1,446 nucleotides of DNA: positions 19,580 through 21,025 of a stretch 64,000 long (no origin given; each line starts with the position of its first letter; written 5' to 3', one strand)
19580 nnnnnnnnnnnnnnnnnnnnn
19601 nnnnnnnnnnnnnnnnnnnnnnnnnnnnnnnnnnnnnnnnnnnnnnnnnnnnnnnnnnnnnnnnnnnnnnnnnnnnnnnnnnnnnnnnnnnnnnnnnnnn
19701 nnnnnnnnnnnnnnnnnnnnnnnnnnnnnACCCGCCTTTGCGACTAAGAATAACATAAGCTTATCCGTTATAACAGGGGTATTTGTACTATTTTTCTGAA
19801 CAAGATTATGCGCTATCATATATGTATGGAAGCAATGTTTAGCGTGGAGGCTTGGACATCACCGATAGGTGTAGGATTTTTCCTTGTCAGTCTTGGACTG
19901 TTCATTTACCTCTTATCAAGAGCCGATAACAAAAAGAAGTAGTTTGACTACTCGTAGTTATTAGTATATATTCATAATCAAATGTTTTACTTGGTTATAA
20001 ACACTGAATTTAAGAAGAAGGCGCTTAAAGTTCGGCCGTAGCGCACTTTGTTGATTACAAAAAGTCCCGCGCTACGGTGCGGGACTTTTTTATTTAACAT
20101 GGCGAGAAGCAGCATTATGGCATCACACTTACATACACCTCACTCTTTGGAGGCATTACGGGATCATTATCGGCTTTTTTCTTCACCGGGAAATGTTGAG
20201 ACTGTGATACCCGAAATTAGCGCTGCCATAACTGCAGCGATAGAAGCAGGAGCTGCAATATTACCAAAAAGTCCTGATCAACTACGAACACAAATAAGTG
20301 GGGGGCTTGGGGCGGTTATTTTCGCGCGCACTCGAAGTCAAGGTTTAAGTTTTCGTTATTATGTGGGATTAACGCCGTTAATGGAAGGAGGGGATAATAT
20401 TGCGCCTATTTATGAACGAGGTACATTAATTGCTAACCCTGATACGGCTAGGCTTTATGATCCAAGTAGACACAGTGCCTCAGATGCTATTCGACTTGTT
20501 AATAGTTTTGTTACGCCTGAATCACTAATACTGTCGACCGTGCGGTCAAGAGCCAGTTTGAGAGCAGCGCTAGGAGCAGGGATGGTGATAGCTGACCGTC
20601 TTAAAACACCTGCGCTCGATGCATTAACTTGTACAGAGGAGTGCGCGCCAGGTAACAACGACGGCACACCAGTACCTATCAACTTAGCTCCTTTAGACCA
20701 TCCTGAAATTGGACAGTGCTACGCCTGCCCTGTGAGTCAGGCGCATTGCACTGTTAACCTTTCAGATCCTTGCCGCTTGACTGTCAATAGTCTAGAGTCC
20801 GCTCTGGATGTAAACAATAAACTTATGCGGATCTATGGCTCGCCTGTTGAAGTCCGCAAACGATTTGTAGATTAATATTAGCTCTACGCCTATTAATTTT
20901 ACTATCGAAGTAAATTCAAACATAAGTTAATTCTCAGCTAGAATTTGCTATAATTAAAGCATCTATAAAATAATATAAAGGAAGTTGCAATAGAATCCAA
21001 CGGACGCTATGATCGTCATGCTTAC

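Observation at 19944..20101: Promoter, 19-codon uORF ending Arg-Pro-stop, 9-nt anti-terminator complement and intrinsic terminator, 8 nt before an orphan gene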

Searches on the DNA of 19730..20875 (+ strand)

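Call 26: search_rna_families(source=window, start=19730, end=20130, threshold=evalue, max_evalue=10)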
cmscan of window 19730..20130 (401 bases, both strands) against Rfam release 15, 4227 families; matches with E-value up to 10: 17.
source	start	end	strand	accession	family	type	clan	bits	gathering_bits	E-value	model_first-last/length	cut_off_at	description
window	19978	20093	+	RF00506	Thr_leader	Cis-reg; leader;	-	30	55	0.00086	1-118/118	no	Threonine operon leader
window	20012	20090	+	RF00512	Leu_leader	Cis-reg; leader;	-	27.5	50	0.001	1-148/148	no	Leucine operon leader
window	20007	20094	+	RF02064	STnc370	Gene; sRNA;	-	22.9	54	1.1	1-71/71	no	Enterobacterial sRNA STnc370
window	20059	20130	-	RF00512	Leu_leader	Cis-reg; leader;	-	21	50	0.046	75-148/148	5'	Leucine operon leader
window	20051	20096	+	RF02066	STnc320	Gene; sRNA;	-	20.4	50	0.18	1-55/55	no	Salmonella enterica sRNA STnc320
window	19954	20100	+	RF00121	MicC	Gene; sRNA;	-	19.3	90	1.8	1-123/123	no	MicC RNA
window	20050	20102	+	RF02362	Yfr10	Gene; sRNA;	-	18.9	43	2.5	1-78/78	no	Cyanobacterial functional RNA 10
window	19947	20093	+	RF00022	GcvB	Gene;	-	18.8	42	0.05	1-204/204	no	GcvB RNA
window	20014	20090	-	RF01770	rimP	Cis-reg; leader;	-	18.5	47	1.4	32-102/102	no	Gammaprotebacteria rimP leader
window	20029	20096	+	RF04312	trpB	Cis-reg;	-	18.2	59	4.9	1-107/107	no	trpB ncRNA motif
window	20056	20130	-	RF00506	Thr_leader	Cis-reg; leader;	-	17.8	55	0.65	37-118/118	5'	Threonine operon leader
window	19958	20098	+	RF02860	Arrc14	Gene; sRNA;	-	17.6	99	3.7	1-167/167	no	Actinobacillus sRNA 14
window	20059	20091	+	RF04036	mir-2076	Gene; miRNA;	-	16.4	90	1.5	1-68/68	no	mir-2076 microRNA precursor family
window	20051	20109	-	RF02067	STnc310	Gene; sRNA;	-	15.1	40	3.2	1-61/61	no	Salmonella enterica sRNA STnc310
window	19997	20094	+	RF02538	TarB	Gene; sRNA;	-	15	80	2.8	1-79/79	no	Vibrio ToxT activated RNA TarB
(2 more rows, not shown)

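Call 27: search_rna_families(source=window, start=19940, end=20120, threshold=evalue, max_evalue=0.01, show_alignments=2)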
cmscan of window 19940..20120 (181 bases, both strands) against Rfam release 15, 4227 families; matches with E-value up to 0.01: 2.
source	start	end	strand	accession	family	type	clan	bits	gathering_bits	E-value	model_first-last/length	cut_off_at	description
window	19978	20093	+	RF00506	Thr_leader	Cis-reg; leader;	-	30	55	0.00039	1-118/118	no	Threonine operon leader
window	20012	20090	+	RF00512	Leu_leader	Cis-reg; leader;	-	27.5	50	0.00046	1-148/148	no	Leucine operon leader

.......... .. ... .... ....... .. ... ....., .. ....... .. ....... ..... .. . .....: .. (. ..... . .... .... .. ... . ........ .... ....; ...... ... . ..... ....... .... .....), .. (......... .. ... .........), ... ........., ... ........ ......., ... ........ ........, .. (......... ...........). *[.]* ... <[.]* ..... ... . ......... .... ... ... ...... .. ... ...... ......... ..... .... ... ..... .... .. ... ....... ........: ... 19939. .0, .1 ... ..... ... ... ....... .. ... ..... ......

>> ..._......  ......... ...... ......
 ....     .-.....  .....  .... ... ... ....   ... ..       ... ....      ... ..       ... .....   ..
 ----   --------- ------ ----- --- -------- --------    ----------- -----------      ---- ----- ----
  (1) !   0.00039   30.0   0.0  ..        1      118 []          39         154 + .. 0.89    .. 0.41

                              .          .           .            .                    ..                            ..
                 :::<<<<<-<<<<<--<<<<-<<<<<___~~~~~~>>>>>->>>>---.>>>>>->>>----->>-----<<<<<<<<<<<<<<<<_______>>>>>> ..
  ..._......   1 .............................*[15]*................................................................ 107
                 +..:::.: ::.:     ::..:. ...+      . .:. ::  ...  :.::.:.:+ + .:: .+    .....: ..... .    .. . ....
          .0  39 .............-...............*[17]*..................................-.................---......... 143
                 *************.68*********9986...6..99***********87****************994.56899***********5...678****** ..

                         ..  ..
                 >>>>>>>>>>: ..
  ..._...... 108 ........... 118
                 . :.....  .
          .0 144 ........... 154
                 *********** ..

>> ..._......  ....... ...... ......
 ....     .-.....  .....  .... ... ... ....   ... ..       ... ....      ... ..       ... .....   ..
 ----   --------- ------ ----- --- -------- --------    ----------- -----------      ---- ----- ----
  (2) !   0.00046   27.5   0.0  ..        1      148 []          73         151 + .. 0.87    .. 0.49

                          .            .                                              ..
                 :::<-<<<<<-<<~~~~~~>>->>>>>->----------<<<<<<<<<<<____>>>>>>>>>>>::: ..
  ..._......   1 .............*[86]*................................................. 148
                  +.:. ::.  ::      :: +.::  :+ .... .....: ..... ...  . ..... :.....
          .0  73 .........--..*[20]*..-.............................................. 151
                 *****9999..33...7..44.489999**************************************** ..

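Call 37: search_rna_families(source=L009, start=2780, end=3260, threshold=gathering, show_alignments=1)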
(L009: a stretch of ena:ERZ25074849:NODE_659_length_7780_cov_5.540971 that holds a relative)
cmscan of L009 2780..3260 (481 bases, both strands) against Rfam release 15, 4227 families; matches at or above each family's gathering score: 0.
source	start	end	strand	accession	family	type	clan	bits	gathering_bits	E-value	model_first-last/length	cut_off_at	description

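Call 39: search_rna_families(source=L009, start=2850, end=3260, threshold=evalue, max_evalue=1, show_alignments=2)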
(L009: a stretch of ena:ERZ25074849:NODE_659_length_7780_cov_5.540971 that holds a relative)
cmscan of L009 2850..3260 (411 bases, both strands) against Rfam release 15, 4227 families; matches with E-value up to 1: 1.
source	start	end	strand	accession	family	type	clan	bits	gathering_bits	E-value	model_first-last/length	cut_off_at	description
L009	2903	3216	+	RF00230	T-box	Cis-reg; leader;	-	71.5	93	1e-15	1-219/219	no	T-box leader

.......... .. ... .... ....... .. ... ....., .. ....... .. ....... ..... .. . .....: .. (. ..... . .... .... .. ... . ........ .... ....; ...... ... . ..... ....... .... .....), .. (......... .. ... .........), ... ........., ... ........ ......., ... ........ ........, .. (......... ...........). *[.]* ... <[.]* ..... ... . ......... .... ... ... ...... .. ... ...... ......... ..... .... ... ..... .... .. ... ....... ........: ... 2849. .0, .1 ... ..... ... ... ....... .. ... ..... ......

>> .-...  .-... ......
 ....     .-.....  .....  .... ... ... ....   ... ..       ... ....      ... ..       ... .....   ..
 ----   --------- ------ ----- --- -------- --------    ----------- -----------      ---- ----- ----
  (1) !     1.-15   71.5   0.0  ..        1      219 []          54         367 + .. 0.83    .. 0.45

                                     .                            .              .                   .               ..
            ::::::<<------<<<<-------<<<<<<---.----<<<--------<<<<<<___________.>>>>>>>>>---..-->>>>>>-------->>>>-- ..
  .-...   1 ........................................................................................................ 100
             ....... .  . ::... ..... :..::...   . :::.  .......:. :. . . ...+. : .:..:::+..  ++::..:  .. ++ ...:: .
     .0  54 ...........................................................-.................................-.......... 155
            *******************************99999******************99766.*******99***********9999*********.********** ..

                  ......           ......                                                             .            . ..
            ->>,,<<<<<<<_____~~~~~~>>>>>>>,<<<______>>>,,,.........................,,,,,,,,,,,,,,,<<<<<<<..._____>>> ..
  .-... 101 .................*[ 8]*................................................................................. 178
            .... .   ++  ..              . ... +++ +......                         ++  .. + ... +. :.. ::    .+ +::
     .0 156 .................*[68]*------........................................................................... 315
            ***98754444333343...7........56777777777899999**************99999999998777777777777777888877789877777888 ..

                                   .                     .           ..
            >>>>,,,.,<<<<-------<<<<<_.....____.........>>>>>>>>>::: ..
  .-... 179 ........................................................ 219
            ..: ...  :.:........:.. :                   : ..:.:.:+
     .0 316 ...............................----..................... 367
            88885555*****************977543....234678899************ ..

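Call 46: search_rna_families(sources=[L011, L012, L013, L015, L010, L001], threshold=evalue, max_evalue=0.01)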
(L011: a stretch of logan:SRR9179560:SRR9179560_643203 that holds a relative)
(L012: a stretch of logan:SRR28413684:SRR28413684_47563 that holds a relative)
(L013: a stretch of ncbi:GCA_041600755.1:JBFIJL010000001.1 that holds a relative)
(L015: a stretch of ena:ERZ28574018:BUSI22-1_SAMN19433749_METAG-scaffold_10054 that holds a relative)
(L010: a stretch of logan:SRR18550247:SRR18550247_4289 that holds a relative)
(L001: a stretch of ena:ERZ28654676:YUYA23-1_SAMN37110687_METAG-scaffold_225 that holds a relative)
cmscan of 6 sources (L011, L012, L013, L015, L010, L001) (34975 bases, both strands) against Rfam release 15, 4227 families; matches with E-value up to 0.01: 1.
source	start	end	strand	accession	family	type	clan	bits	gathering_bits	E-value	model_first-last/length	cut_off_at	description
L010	2342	2655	+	RF00230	T-box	Cis-reg; leader;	-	71.5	93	8.8e-14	1-219/219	no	T-box leader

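Call 70: build_rna_model(alignment_id=A5, structure=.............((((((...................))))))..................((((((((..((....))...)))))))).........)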
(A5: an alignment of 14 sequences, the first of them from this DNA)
Model R1 built from alignment A5 (14 sequences, 100 columns); structure: as given.
model positions 93; base pairs 16; branch points 1; effective number of sequences 2.16; information 0.614 bits per position. Calibrated on 0.2 Mb of random sequence (short: E-values are rough).
structure used (alignment columns):
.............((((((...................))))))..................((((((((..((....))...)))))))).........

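Call 71: search_with_rna_model(model_id=R1, sources=[window, L001, L003, L009, L011, L012, L013, L015, L022, L024, L030, L034, L035, L040, L044, L055, L056, L057, L060, L062, L063, L077], max_evalue=10)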
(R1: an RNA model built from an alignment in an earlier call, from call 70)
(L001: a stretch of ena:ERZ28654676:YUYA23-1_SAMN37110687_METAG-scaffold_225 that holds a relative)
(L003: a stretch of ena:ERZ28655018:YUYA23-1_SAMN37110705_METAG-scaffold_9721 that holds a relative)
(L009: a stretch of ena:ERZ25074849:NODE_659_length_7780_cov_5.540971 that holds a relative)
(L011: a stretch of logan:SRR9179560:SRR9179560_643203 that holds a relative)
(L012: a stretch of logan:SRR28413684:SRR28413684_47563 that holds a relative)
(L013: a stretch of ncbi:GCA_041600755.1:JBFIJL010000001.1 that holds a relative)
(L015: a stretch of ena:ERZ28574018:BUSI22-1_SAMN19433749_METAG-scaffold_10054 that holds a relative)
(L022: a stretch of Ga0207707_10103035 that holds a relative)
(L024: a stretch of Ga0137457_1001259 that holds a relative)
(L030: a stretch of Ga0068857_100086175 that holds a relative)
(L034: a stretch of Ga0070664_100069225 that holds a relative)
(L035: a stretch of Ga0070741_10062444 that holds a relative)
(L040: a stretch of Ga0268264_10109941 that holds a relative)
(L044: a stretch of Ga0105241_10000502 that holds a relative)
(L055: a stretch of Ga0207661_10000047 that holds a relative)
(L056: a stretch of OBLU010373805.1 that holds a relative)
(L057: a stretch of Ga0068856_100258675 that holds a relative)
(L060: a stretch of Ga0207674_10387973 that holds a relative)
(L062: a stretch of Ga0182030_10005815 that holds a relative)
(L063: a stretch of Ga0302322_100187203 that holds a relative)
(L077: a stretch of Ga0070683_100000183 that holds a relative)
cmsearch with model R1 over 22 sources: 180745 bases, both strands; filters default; matches with E-value up to 10: 39.
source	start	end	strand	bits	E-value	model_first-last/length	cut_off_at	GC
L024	903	995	-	105.1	1.2e-27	1-93/93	no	0.49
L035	912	1004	+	104.2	2.3e-27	1-93/93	no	0.52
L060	607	699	-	97.5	2.2e-25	1-93/93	no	0.48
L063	1984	2078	+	95.8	6.5e-25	1-93/93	no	0.54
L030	1262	1358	+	94.5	1.6e-24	1-93/93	no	0.49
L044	12196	12287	+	89.1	6.1e-23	1-93/93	no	0.47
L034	2795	2886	-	89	6.6e-23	1-93/93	no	0.5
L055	6361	6452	+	89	6.6e-23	1-93/93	no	0.5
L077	12119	12210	+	89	6.6e-23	1-93/93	no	0.5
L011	251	346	+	88.7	8.1e-23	1-93/93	no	0.46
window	20005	20095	+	88.2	1.1e-22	1-93/93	no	0.44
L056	280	374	+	84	1.8e-21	1-93/93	no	0.51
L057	1142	1237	+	83.8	2.1e-21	1-93/93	no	0.53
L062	9034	9128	+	81.5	1e-20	1-93/93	no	0.52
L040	1963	2054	+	81.3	1.1e-20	1-93/93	no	0.47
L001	5889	5979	+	78.8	6e-20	1-93/93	no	0.46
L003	1794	1884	+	78.8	6e-20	1-93/93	no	0.46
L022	1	84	-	63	2.5e-15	1-82/93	3'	0.55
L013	2444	2525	+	29.4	1.6e-05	1-93/93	no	0.51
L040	1980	2056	-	24.6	0.00041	1-93/93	no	0.48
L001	5906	5981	-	21.8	0.0027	1-93/93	no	0.47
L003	1811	1886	-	21.8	0.0027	1-93/93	no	0.47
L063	1997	2080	-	21.4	0.0035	1-93/93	no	0.54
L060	605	685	+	21.2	0.0041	1-93/93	no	0.49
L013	2448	2529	-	21.1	0.0043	1-93/93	no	0.51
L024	901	980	+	20.3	0.0075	1-93/93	no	0.52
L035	928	1006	-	19.5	0.013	1-93/93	no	0.53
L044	12212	12289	-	19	0.017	1-93/93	no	0.51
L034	2793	2870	+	18.6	0.024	1-93/93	no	0.53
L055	6377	6454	-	18.6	0.024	1-93/93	no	0.53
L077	12135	12212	-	18.6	0.024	1-93/93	no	0.53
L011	267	348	-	16.2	0.12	1-93/93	no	0.5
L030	1317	1385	-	15.4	0.2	1-93/93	no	0.45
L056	296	377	-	11.9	2.1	1-93/93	no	0.51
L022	1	31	+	11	3.7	63-93/93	5'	0.65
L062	9050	9131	-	10.9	4.1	1-93/93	no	0.52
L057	1158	1240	-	10.1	7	1-93/93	no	0.57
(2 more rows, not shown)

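Call 87: search_rna_families(sources=[L085, L086, L087], threshold=evalue, max_evalue=0.1)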
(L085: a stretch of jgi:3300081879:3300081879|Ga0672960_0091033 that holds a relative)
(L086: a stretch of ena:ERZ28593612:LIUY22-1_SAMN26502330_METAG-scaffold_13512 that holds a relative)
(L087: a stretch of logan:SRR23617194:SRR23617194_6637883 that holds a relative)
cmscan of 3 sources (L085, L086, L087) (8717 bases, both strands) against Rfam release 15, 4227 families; matches with E-value up to 0.1: 0.
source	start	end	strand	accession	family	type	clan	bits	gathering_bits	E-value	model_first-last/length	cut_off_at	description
